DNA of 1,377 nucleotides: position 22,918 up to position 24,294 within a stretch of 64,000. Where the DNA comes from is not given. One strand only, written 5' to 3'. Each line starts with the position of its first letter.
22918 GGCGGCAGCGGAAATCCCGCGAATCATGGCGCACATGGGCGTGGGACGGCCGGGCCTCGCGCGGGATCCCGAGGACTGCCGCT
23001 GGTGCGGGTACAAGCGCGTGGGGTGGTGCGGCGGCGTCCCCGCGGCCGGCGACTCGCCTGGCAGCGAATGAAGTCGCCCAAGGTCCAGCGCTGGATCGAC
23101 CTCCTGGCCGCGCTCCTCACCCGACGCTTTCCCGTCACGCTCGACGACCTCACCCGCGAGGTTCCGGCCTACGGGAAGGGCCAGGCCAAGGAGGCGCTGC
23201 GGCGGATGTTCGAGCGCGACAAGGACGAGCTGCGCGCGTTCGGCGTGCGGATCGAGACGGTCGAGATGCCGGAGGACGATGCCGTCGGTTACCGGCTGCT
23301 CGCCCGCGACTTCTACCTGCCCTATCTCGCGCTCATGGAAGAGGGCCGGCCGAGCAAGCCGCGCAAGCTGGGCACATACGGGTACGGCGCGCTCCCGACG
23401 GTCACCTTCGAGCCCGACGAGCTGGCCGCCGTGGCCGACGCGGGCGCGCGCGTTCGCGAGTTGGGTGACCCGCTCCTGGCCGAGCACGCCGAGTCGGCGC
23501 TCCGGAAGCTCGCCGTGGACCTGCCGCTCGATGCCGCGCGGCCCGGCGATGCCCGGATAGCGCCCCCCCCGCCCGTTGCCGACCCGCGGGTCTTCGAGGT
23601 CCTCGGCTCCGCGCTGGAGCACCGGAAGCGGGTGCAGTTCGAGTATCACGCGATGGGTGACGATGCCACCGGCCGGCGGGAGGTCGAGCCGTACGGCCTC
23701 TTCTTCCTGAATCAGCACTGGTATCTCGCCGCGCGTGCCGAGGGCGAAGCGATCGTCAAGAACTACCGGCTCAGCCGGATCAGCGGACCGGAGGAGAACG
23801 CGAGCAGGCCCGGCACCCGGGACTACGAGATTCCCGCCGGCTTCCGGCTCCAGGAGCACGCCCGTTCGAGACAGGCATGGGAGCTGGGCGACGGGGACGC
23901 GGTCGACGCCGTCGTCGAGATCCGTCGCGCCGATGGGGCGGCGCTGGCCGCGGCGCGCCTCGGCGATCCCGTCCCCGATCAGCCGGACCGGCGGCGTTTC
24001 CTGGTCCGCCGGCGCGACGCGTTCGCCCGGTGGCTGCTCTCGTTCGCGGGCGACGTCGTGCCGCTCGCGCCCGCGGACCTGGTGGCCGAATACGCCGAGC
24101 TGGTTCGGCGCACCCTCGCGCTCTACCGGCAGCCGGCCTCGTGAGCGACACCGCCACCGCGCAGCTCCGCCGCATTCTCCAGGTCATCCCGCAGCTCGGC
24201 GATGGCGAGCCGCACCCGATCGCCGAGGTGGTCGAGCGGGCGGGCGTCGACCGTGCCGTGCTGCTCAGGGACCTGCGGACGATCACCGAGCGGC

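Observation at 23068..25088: PafB/PafC-like WYL regulator pair translationally coupled to an AddAB-like helicase-nuclease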

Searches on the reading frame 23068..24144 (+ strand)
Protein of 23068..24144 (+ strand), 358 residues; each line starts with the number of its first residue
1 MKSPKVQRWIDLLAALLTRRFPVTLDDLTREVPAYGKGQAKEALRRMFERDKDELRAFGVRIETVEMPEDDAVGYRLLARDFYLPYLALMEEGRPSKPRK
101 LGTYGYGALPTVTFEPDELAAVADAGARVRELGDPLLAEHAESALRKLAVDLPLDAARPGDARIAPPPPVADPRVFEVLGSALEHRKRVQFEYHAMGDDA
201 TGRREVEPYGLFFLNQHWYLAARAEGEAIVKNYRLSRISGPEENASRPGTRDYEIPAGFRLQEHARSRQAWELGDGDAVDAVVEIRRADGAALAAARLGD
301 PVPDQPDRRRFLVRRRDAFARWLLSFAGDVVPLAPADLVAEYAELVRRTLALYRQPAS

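Call 7: search_protein_families(library=pfam, proteins=[window:23068-24144:+], max_evalue=0.01)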
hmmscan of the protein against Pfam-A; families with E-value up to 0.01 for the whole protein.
window:23068-24144:+ (358 aa): 2 families
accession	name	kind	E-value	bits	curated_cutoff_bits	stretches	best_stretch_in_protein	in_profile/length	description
PF13280.12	WYL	-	1.8e-17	63.5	21.8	1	175-241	2-68/70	WYL domain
PF25583.1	WCX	-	1.4e-05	25.8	23.9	1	279-350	3-76/76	WCX domain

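Call 8: search_protein_families(library=ncbifam, proteins=[window:23068-24144:+], max_evalue=0.01)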
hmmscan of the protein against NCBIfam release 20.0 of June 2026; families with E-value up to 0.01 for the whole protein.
window:23068-24144:+ (358 aa): 0 families

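Call 10: search_protein_families(library=padloc, proteins=[window:23068-24144:+], max_evalue=0.01)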
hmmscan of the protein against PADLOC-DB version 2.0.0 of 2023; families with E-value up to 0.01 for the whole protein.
window:23068-24144:+ (358 aa): 2 families
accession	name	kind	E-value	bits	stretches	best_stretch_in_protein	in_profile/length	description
PDLC01457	WYL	-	5.5e-34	115.7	2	108-338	64-229/229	"CAS-I,CAS-II,CAS-III,CAS-IV,CAS-V,CAS-VI; associated_signaling"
PDLC01652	WYL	-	1.4e-26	91.8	1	173-350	17-162/162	"CAS-I,CAS-II,CAS-III,CAS-IV,CAS-V,CAS-VI; associated_signaling"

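Call 35: search_solved_structures(query=window:23068-24141:+, max_evalue=0.001, show_alignments=3)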
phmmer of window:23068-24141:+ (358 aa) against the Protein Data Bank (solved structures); distinct sequences matched with E-value up to 0.001: 3.
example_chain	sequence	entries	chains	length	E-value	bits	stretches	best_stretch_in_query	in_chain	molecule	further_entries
7p5x_AY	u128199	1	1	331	2.3e-18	69.5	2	4-89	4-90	Transcriptional regulator-like protein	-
9fnd_X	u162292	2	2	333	2.7e-18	69.3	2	5-89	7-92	Transcriptional regulator-like protein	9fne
6sj9_A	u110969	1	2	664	7.5e-17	64.6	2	5-347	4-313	Proteasome accessory factor B/C (PafBC)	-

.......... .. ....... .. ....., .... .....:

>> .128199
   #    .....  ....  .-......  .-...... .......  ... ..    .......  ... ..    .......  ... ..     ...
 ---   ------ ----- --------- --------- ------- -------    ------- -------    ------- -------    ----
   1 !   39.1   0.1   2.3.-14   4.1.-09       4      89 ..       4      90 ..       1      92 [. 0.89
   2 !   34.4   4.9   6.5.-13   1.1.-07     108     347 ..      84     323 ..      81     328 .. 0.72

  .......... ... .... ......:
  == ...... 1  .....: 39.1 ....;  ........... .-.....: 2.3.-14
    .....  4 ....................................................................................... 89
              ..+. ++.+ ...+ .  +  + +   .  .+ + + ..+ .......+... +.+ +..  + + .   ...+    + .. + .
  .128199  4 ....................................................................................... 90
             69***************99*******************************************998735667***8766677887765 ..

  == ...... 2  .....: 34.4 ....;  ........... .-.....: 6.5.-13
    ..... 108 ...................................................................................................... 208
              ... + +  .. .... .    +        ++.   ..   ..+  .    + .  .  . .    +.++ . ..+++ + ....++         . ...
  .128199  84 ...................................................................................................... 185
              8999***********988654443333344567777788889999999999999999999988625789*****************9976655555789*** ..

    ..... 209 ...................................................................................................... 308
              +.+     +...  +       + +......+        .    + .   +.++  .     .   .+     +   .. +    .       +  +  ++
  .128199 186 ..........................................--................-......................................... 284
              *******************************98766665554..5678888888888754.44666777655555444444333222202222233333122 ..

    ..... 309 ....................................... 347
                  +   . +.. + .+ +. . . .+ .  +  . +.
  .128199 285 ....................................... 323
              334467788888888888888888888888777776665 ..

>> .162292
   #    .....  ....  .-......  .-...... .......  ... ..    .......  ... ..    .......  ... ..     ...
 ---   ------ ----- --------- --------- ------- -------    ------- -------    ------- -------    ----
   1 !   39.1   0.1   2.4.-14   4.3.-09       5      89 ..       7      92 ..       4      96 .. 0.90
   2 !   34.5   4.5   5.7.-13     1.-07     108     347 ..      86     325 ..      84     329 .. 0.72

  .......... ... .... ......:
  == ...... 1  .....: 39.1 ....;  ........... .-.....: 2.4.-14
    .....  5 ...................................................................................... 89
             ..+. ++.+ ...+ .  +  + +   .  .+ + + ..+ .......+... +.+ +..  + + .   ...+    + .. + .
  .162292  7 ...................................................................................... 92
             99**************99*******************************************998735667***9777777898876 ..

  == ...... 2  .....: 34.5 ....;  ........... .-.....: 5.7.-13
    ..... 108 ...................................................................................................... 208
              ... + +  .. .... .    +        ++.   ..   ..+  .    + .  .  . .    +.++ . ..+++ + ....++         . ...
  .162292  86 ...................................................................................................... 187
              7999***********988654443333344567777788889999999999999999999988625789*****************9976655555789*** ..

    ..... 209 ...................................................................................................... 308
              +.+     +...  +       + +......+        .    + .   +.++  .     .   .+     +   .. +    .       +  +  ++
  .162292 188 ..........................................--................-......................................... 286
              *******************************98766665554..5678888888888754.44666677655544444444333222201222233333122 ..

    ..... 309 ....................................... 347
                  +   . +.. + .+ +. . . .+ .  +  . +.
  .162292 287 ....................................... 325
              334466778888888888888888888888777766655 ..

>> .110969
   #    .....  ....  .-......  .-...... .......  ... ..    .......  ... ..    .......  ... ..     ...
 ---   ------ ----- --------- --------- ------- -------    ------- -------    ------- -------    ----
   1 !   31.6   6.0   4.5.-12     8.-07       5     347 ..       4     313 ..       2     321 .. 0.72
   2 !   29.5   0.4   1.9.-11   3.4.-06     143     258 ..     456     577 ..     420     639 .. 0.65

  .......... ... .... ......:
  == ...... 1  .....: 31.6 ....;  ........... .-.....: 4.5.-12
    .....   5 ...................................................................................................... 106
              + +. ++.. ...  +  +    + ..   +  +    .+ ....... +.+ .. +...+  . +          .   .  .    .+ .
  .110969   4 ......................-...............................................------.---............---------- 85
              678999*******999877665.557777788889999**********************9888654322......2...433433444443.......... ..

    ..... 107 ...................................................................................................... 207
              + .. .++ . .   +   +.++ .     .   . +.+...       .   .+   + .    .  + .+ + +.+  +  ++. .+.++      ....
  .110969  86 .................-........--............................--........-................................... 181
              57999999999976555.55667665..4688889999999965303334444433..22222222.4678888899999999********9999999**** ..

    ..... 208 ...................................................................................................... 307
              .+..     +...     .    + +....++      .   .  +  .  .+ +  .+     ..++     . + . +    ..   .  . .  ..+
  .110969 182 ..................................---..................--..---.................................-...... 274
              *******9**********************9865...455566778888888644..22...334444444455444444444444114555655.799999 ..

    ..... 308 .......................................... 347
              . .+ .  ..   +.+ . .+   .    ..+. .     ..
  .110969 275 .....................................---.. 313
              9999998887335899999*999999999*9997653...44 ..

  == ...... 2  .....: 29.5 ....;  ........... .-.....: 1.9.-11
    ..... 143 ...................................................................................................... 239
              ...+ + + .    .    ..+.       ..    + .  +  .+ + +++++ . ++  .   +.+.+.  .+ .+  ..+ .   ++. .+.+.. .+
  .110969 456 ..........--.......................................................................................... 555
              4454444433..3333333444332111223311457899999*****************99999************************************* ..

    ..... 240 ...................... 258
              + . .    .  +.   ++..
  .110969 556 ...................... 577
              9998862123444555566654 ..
